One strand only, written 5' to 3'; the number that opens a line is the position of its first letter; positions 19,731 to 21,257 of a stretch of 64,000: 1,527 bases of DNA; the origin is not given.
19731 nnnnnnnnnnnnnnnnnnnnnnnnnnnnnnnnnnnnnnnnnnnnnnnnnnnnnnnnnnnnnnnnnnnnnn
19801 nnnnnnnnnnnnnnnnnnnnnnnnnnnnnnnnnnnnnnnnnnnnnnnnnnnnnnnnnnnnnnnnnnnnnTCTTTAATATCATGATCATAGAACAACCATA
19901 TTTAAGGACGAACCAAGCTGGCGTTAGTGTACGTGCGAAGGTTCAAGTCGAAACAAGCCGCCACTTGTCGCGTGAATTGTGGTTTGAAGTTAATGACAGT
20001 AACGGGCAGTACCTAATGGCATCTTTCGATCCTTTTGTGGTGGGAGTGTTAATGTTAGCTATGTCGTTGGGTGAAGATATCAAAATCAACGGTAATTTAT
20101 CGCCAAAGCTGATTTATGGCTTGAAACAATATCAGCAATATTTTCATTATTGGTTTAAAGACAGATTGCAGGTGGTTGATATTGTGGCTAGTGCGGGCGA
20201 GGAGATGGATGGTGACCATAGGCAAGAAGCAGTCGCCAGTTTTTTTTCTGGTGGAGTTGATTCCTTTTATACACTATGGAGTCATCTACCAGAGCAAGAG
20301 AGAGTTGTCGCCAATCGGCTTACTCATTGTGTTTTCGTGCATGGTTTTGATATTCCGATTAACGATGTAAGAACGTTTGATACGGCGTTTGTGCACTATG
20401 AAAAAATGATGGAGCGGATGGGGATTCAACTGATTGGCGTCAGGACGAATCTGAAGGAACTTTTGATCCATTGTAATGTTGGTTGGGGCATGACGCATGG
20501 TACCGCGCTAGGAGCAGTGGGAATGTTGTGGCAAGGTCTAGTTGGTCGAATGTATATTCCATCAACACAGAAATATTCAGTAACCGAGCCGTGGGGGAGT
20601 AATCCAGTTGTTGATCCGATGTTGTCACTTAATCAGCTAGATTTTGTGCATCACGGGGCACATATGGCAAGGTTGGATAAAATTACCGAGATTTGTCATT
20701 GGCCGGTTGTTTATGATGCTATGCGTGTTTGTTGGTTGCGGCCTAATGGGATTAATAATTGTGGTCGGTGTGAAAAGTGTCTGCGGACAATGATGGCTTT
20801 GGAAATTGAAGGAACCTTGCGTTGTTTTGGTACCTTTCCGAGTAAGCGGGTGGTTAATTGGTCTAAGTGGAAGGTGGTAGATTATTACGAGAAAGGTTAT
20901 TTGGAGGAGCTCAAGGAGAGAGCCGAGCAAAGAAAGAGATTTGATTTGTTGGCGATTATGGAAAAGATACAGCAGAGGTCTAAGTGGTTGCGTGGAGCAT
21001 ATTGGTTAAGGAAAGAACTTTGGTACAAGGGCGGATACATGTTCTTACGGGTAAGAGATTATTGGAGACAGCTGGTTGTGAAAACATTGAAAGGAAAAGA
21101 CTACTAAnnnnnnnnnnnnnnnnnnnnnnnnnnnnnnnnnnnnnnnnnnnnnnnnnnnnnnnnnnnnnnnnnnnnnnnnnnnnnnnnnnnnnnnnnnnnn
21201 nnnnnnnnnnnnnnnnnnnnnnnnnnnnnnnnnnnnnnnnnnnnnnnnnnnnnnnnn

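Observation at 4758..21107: Surface glycan locus of about 16 kb: a GDP-D-rhamnose-type 6-deoxyhexose pathway, a polyprenol-phosphate sugar synthase and multiple GT-C membrane glycosyltransferases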

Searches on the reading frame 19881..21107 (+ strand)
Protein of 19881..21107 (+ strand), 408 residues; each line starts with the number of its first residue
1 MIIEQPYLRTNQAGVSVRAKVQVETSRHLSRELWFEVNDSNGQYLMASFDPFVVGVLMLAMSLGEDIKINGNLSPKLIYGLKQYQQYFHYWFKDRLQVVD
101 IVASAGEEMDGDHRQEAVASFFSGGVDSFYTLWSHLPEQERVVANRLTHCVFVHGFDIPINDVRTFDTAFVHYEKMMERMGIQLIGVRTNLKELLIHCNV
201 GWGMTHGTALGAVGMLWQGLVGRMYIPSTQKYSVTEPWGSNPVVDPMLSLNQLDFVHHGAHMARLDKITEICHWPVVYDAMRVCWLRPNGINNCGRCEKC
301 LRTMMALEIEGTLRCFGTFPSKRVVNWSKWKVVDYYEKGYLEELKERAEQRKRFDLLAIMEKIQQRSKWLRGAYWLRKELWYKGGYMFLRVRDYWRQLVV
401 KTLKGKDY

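Call 5: search_protein_families(library=pfam, proteins=[window:19881-21107:+], max_evalue=0.01)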
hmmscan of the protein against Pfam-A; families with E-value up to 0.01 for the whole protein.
window:19881-21107:+ (408 aa): 0 families

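Call 6: search_protein_families(library=ncbifam, proteins=[window:19881-21107:+], max_evalue=0.01)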
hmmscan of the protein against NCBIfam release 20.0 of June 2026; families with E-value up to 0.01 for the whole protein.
window:19881-21107:+ (408 aa): 0 families

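Call 8: search_protein_families(library=pfam, proteins=[window:19881-21107:+], max_evalue=10)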
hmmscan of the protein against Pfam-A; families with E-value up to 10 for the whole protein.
window:19881-21107:+ (408 aa): 1 family
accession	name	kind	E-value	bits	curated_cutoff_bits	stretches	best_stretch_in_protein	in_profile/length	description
PF07371.17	DUF1490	-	0.17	12.4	28.4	0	206-266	4-64/88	Protein of unknown function (DUF1490)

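Call 31: search_solved_structures(query=window:19881-21107:+, max_evalue=10, show_alignments=2)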
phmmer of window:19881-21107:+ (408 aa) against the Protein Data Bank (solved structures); distinct sequences matched with E-value up to 10: 6.
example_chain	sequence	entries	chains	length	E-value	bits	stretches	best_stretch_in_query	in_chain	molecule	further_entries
1y0m_A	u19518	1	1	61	0.082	14.8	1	343-387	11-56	1-phosphatidylinositol-4,5-bisphosphate phosphodiesterase gamma 1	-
1ywo_A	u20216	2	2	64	0.092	14.7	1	343-387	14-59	1-phosphatidylinositol-4,5-bisphosphate phosphodiesterase gamma 1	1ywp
8eug_I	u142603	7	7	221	0.11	14.3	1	257-344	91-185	60S ribosomal protein L10-A | Large ribosomal subunit protein uL16A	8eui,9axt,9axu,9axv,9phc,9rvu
1hsq_A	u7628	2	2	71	0.12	14.3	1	343-388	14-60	PHOSPHOLIPASE C-GAMMA (SH3 DOMAIN)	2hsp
2ct2_A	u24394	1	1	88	0.24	13.3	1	263-316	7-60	Tripartite motif protein 32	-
5fey_A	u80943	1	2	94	0.37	12.7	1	264-316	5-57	E3 ubiquitin-protein ligase TRIM32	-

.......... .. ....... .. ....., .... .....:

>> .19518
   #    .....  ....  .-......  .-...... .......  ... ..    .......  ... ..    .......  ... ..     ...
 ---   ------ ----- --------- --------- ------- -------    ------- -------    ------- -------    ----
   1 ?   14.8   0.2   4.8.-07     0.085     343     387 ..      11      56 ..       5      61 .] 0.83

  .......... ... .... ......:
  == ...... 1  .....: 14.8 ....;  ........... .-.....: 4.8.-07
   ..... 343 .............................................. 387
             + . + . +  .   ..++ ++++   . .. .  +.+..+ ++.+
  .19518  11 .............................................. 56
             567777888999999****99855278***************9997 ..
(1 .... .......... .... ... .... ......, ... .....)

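Call 66: search_dna_similar(query=window:19881-21107:+, collection=plasmids, mode=protein, max_evalue=1, max_rows=20)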
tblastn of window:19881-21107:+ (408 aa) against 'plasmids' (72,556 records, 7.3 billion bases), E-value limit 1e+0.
Records with a match: 30; places in all: 35; records where one place covers at least 80% of the query: 0.
Best place of each record, by identity: <60% 30.
By first word of the organism name: Azospirillum 7; Haloterrigena 4; Natronorubrum 3; Priestia 3; Gloeothece 2; Paracoccus 2; Nostoc 1; Gemmobacter 1; Halorientalis 1; Halobacterium 1; and 5 more.
By predicted mobility (MOB-suite, as given by PLSDB): non-mobilizable 29; mobilizable 1.
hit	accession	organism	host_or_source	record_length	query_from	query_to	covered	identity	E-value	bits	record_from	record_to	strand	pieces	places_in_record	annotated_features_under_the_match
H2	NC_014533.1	Gloeothece verrucosa PCC 7822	fresh water in rice field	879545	20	311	72%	31.5%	1e-44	172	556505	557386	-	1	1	hypothetical protein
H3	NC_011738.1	Gloeothece citriformis PCC 7424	-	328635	20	311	72%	31.2%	2e-44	172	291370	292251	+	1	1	hypothetical protein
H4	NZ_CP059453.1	Azospirillum brasilense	Prokaryotes,soil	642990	7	326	78%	27.7%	5e-29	127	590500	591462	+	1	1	hypothetical protein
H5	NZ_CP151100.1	Nostoc sp. UHCC 0302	isolated culture,lake sediment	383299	5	323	78%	27.3%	1e-27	122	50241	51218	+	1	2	hypothetical protein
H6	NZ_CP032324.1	Azospirillum argentinense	soil sample,Agricultural field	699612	7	316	76%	27.8%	2e-30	131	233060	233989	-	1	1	hypothetical protein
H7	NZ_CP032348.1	Azospirillum brasilense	soil sample,Agricultural field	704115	10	316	75%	28.1%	3e-29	127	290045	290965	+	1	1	hypothetical protein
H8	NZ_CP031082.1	Paracoccus yeei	Homo sapiens,single cell,eye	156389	1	320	78%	26.9%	5e-16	88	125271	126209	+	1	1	hypothetical protein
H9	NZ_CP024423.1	Paracoccus yeei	Homo sapiens,single cell,skin swab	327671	1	320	78%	26.9%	1e-15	86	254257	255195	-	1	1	hypothetical protein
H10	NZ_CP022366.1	Azospirillum sp. TSH58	single cell,paddy soils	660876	7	316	76%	27.8%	2e-27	122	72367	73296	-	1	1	hypothetical protein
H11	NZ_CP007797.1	Azospirillum argentinense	Triticum aestivum L.,Root,wheat ...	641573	7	316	76%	27.5%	1e-29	129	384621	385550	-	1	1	hypothetical protein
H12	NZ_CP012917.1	Azospirillum brasilense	Digitaria eriantha,microbe,root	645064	7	316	76%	27.5%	3e-29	127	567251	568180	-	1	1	hypothetical protein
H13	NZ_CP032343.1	Azospirillum brasilense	soil sample,Agricultural field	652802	7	316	76%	27.5%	4e-29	127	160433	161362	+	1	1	hypothetical protein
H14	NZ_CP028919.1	Gemmobacter aquarius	Whole organism,fresh water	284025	41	320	69%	27.8%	4e-22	106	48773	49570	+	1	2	hypothetical protein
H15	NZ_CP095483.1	Halorientalis litorea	cell culture,salt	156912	51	311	64%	25.8%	6e-11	72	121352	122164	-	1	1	hypothetical protein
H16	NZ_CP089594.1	Halobacterium zhouii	cell culture,sediment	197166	108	373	65%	24.7%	6e-12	75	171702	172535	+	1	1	hypothetical protein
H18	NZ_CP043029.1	Pseudobutyrivibrio xylanivorans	Bovine,rumen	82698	52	311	64%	24.0%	9e-7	59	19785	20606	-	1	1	hypothetical protein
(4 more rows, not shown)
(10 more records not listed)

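Call 67: get_annotated_region(hit=H2, flank=8000)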
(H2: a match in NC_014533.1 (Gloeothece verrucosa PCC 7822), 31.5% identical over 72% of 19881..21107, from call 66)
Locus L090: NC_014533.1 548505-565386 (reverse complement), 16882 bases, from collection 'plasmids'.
description: Gloeothece verrucosa PCC 7822 plasmid Cy782201, complete sequence
organism: Gloeothece verrucosa PCC 7822 (NCBI taxid 497965)
taxonomy: Bacteria; Cyanobacteriota; Cyanophyceae; Chroococcales; Aphanothecaceae; Gloeothece; Gloeothece verrucosa; Gloeothece verrucosa PCC 7822
host: -; source: fresh water in rice field; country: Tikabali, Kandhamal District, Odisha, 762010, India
typing (MOB-suite, as given by PLSDB): non-mobilizable; mating-pair formation MPF_T
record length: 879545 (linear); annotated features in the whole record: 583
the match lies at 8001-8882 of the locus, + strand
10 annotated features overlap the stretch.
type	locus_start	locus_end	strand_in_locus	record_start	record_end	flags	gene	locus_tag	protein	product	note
CDS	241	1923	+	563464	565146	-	-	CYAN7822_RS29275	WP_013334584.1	ABC transporter ATP-binding protein/permease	-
CDS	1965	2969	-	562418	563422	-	-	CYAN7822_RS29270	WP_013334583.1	hypothetical protein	-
CDS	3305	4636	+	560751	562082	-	-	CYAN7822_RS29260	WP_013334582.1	glycosyltransferase family 1 protein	-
CDS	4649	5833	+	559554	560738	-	-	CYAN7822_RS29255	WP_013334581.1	glycosyltransferase family 4 protein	-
CDS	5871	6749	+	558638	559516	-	-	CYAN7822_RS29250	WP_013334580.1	glycosyltransferase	-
CDS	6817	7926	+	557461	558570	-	-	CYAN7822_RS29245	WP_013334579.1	polysaccharide pyruvyl transferase family protein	-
CDS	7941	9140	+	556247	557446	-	-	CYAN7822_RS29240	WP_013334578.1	hypothetical protein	-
CDS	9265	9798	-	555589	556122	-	-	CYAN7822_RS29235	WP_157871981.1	hypothetical protein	-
CDS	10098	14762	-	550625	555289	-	-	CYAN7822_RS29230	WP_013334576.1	non-ribosomal peptide synthetase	-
CDS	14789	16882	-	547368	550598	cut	-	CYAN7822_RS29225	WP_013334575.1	non-ribosomal peptide synthetase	-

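Call 68: get_annotated_region(hit=H4, flank=8000)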
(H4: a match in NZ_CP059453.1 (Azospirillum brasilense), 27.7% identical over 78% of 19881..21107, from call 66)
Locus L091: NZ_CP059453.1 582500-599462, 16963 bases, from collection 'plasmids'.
description: Azospirillum brasilense strain 2020WEIHUA_K plasmid unnamed4, complete sequence
organism: Azospirillum brasilense (NCBI taxid 192)
taxonomy: Bacteria; Pseudomonadota; Alphaproteobacteria; Rhodospirillales; Azospirillaceae; Azospirillum; Azospirillum brasilense
host: -; source: Prokaryotes,soil; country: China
typing (MOB-suite, as given by PLSDB): non-mobilizable
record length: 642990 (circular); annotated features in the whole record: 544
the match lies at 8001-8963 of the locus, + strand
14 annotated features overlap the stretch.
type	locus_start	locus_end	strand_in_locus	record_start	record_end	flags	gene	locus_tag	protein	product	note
CDS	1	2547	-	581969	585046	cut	-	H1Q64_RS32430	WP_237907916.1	MexW/MexI family multidrug efflux RND transporter permease subunit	GO:0055085 - transmembrane transport [Evidence IEA]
CDS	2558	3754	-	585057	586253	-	-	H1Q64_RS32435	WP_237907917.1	efflux RND transporter periplasmic adaptor subunit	GO:0006810 - transport [Evidence IEA]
CDS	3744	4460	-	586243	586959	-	-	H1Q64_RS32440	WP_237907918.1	TetR/AcrR family transcriptional regulator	-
CDS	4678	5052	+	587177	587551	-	-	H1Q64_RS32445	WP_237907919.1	hypothetical protein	-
CDS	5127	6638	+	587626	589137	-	-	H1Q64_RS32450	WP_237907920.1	multicopper oxidase domain-containing protein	-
CDS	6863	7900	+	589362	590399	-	-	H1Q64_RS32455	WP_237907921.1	polysaccharide pyruvyl transferase family protein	-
CDS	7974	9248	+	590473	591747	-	-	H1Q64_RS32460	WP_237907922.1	hypothetical protein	-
CDS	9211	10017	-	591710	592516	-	-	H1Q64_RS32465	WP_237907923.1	ABC transporter permease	GO:0006810 - transport [Evidence IEA]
CDS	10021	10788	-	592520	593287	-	modA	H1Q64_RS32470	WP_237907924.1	molybdate ABC transporter substrate-binding protein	GO:0015689 - molybdate ion transport [Evidence IEA]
CDS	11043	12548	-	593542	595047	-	-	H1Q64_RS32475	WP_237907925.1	tagaturonate reductase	-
CDS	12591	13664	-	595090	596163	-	-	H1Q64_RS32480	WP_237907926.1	aldose epimerase family protein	GO:0005975 - carbohydrate metabolic process [Evidence IEA]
CDS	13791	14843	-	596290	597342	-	-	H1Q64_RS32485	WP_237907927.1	GNAT family N-acetyltransferase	-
CDS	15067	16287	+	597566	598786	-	-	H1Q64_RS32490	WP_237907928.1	alpha/beta fold hydrolase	-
CDS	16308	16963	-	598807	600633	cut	-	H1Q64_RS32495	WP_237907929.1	IlvD/Edd family dehydratase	-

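Call 69: get_annotated_region(hit=H5, flank=5000)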
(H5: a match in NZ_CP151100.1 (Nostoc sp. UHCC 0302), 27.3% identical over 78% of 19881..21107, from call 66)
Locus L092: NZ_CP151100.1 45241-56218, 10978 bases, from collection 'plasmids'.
description: Nostoc sp. UHCC 0302 plasmid unnamed4, complete sequence
organism: Nostoc sp. UHCC 0302 (NCBI taxid 3134896)
taxonomy: Bacteria; Cyanobacteriota; Cyanophyceae; Nostocales; Nostocaceae; Nostoc; Nostoc sp. UHCC 0302
host: -; source: isolated culture,lake sediment; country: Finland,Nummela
typing (MOB-suite, as given by PLSDB): non-mobilizable
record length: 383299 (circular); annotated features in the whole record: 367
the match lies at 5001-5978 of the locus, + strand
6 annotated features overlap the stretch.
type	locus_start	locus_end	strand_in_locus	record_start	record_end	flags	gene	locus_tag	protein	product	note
CDS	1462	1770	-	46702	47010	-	-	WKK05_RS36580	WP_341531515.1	hypothetical protein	-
CDS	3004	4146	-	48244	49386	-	-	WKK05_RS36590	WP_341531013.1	IS4 family transposase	-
CDS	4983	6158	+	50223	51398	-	-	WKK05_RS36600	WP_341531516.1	hypothetical protein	-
CDS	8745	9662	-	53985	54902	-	-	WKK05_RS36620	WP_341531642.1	transposase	GO:0006313 - DNA transposition [Evidence IEA]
CDS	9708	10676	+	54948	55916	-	-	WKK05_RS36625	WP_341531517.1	IS5 family transposase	-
CDS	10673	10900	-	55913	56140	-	-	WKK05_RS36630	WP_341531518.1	hypothetical protein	-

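Call 70: get_annotated_region(hit=H8, flank=5000)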
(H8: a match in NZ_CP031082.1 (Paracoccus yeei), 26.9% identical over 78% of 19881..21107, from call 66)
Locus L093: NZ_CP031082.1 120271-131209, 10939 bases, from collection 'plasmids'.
description: Paracoccus yeei strain CCUG 32053 plasmid pYEE4, complete sequence
organism: Paracoccus yeei (NCBI taxid 147645)
taxonomy: Bacteria; Pseudomonadota; Alphaproteobacteria; Rhodobacterales; Paracoccaceae; Paracoccus; Paracoccus yeei
host: -; source: Homo sapiens,single cell,eye; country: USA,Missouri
typing (MOB-suite, as given by PLSDB): mobilizable; replicon rep_cluster_229; relaxase MOBP
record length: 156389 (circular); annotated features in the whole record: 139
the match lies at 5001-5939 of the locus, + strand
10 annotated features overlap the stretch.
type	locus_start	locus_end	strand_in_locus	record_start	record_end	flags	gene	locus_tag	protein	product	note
CDS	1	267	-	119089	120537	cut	-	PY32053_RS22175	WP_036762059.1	amino acid permease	GO:0006865 - amino acid transport [Evidence IEA]; GO:0055085 - transmembrane transport [Evidence IEA]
CDS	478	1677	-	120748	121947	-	pcaF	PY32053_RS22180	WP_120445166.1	3-oxoadipyl-CoA thiolase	GO:0019619 - 3,4-dihydroxybenzoate catabolic process [Evidence IEA]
CDS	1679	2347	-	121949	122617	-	-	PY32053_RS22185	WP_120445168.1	3-oxoacid CoA-transferase subunit B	-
CDS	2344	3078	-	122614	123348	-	-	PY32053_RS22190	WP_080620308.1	3-oxoacid CoA-transferase subunit A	-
CDS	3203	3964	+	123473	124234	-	-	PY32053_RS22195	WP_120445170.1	IclR family transcriptional regulator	GO:0006355 - regulation of DNA-templated transcription [Evidence IEA]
CDS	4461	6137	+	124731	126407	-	-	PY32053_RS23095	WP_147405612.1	hypothetical protein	-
CDS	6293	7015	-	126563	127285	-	-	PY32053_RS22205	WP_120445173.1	DUF72 domain-containing protein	-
CDS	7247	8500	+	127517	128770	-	otnK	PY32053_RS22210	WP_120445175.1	3-oxo-tetronate kinase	GO:0005975 - carbohydrate metabolic process [Evidence IEA]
CDS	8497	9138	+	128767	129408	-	otnC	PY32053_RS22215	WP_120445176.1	3-oxo-tetronate 4-phosphate decarboxylase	GO:0005996 - monosaccharide metabolic process [Evidence IEA]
CDS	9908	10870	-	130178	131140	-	-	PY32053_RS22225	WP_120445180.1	LysR substrate-binding domain-containing protein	-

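Call 71: get_annotated_region(hit=H14, flank=5000)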
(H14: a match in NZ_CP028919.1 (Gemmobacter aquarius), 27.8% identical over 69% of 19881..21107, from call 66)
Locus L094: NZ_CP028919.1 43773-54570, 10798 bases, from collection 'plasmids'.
description: Gemmobacter aquarius strain HYN0069 plasmid unnamed1, complete sequence
organism: Gemmobacter aquarius (NCBI taxid 2169400)
taxonomy: Bacteria; Pseudomonadota; Alphaproteobacteria; Rhodobacterales; Paracoccaceae; Gemmobacter; Gemmobacter aquarius
host: -; source: Whole organism,fresh water; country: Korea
typing (MOB-suite, as given by PLSDB): non-mobilizable
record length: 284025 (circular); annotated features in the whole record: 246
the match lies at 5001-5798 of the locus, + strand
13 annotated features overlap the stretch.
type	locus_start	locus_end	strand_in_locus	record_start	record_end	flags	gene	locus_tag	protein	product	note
CDS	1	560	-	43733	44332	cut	-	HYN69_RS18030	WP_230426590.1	RNA polymerase sigma factor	-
CDS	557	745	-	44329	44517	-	-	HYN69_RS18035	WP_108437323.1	NepR family anti-sigma factor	-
CDS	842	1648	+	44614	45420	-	-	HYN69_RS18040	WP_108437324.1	response regulator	-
CDS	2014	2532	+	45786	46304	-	-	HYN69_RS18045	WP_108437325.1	hypothetical protein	-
CDS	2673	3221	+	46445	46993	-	-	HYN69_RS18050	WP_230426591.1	GNAT family N-acetyltransferase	-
CDS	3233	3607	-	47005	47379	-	-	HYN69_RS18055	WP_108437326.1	DoxX family membrane protein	-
CDS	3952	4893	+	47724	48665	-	-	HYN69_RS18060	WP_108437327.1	formyltransferase family protein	GO:0009058 - biosynthetic process [Evidence IEA]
CDS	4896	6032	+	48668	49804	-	-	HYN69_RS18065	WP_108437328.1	hypothetical protein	-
CDS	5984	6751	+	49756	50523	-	-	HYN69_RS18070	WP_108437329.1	glycosyltransferase family 25 protein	-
CDS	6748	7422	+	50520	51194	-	-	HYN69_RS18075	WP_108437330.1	polysaccharide pyruvyl transferase family protein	-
CDS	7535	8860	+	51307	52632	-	-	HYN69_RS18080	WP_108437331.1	Mur ligase family protein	GO:0009058 - biosynthetic process [Evidence IEA]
CDS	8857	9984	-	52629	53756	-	-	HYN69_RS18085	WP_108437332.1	glycosyltransferase family 4 protein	-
CDS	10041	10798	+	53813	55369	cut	-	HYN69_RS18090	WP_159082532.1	glycosyltransferase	-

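Call 72: get_annotated_region(hit=H16, flank=5000)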
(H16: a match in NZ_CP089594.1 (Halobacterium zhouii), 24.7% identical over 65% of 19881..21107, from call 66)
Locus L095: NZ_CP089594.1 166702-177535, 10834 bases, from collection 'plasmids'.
description: Halobacterium zhouii strain XZYJT26 plasmid unnamed1, complete sequence
organism: Halobacterium zhouii (NCBI taxid 2902624)
taxonomy: Archaea; Euryarchaeota; Halobacteria; Halobacteriales; Halobacteriaceae; Halobacterium; Halobacterium zhouii
host: -; source: cell culture,sediment; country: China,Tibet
typing (MOB-suite, as given by PLSDB): non-mobilizable
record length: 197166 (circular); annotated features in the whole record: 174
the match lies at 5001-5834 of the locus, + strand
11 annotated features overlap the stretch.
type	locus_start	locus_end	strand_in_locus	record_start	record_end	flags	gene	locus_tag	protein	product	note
CDS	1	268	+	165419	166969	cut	-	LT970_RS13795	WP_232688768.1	molybdopterin-dependent oxidoreductase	-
CDS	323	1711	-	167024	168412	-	-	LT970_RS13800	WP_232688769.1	ATP-binding protein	-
CDS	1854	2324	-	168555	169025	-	-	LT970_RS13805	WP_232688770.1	FKBP-type peptidyl-prolyl cis-trans isomerase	-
CDS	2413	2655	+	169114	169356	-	-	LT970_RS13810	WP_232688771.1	glutathione S-transferase N-terminal domain-containing protein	GO:0006749 - glutathione metabolic process [Evidence IEA]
CDS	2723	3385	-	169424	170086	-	-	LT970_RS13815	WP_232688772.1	hypothetical protein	-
CDS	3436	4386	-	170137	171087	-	-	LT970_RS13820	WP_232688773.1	AAA family ATPase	-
CDS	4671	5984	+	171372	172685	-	-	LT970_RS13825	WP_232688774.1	hypothetical protein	-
CDS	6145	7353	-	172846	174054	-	-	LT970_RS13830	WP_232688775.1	ATP-grasp domain-containing protein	-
CDS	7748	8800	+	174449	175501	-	-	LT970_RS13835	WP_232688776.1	glycosyltransferase family 2 protein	-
CDS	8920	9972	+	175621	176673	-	-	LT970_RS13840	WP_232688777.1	DUF354 domain-containing protein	-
CDS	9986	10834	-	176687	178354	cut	-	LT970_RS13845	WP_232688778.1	right-handed parallel beta-helix repeat-containing protein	-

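Call 73: get_annotated_region(hit=H18, flank=5000)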
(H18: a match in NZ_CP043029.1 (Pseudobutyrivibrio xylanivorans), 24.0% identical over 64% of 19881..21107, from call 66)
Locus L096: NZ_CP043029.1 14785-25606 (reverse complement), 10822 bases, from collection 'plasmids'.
description: Pseudobutyrivibrio xylanivorans strain MA3014 plasmid pNP95, complete sequence
organism: Pseudobutyrivibrio xylanivorans (NCBI taxid 185007)
taxonomy: Bacteria; Bacillota; Clostridia; Lachnospirales; Lachnospiraceae; Pseudobutyrivibrio; Pseudobutyrivibrio xylanivorans
host: -; source: Bovine,rumen; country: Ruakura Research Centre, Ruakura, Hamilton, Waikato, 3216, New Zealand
typing (MOB-suite, as given by PLSDB): non-mobilizable
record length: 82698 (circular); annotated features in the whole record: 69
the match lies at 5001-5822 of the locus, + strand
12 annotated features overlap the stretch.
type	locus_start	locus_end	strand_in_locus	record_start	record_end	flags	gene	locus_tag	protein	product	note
CDS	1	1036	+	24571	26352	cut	-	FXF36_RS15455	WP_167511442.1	CotH kinase family protein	-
CDS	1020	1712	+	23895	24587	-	-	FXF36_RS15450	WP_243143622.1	polyphosphate polymerase domain-containing protein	-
CDS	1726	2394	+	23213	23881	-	-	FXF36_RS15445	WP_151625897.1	DUF4956 domain-containing protein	-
CDS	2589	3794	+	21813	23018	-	-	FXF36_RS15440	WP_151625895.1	glycosyltransferase family 4 protein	-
CDS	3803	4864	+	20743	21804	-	-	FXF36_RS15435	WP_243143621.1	acyltransferase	-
CDS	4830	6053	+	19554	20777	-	-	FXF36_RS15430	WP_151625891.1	hypothetical protein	-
CDS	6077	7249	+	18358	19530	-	-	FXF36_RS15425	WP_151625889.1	radical SAM protein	-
CDS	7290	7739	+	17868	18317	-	-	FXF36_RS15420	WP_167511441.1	polysaccharide pyruvyl transferase family protein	-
CDS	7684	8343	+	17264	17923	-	-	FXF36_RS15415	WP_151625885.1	polysaccharide pyruvyl transferase family protein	-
CDS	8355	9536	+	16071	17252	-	-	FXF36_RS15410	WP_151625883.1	Coenzyme F420 hydrogenase/dehydrogenase, beta subunit C-terminal domain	-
CDS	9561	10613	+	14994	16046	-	-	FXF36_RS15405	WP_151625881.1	glycosyltransferase family 4 protein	-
CDS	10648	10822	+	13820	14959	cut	-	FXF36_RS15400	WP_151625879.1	glycoside hydrolase family 99-like domain-containing protein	-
